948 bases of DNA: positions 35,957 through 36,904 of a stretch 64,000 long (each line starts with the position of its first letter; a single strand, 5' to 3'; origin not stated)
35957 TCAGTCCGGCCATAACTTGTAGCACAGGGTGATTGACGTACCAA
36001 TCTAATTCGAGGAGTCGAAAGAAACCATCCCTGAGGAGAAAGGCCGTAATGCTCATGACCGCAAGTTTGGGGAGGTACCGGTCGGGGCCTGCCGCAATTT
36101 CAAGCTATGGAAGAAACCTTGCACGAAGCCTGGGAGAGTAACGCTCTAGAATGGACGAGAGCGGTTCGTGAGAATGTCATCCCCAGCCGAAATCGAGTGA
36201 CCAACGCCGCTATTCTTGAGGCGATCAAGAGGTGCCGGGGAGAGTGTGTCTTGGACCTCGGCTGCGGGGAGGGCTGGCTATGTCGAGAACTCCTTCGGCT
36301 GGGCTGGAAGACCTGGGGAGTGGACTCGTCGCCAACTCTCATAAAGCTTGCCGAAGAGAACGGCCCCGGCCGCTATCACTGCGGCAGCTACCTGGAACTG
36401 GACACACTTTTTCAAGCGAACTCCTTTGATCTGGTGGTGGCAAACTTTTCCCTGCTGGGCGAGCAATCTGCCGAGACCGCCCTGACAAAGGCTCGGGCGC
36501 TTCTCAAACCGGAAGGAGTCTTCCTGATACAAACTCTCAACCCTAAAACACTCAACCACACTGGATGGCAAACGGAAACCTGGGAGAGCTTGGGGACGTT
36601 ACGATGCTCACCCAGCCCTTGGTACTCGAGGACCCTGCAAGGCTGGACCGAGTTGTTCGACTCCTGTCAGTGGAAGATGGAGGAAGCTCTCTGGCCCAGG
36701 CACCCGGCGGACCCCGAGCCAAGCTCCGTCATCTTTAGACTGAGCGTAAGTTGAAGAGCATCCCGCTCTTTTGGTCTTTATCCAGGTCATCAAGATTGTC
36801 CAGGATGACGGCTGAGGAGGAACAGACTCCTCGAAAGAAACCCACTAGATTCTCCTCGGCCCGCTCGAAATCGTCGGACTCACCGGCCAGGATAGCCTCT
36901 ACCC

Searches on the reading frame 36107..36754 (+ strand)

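Call 11: search_protein_families(library=pfam, proteins=[window:36107-36754:+], max_evalue=0.001)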
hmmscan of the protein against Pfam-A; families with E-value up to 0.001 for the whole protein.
window:36107-36754:+ (215 aa): 7 families
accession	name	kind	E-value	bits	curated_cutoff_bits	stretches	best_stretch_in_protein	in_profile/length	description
PF08241.18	Methyltransf_11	-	1.3e-16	61.5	21.2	1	49-141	1-95/95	Methyltransferase domain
PF13649.12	Methyltransf_25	-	6.1e-16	59.3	27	1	48-137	1-97/97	Methyltransferase domain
PF13489.12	Methyltransf_23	-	3.8e-15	56.4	27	1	42-156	20-131/164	Methyltransferase domain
PF13847.12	Methyltransf_31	-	3.8e-13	49.8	27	1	46-158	5-121/145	Methyltransferase domain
PF08242.18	Methyltransf_12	-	6.1e-12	46.6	30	1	49-139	1-98/98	Methyltransferase domain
PF05175.20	MTS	-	9e-05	22.6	23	1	35-141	22-138/170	Methyltransferase small domain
PF06325.19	PrmA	-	0.00026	21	22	1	44-139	161-256/296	Ribosomal protein L11 methyltransferase (PrmA)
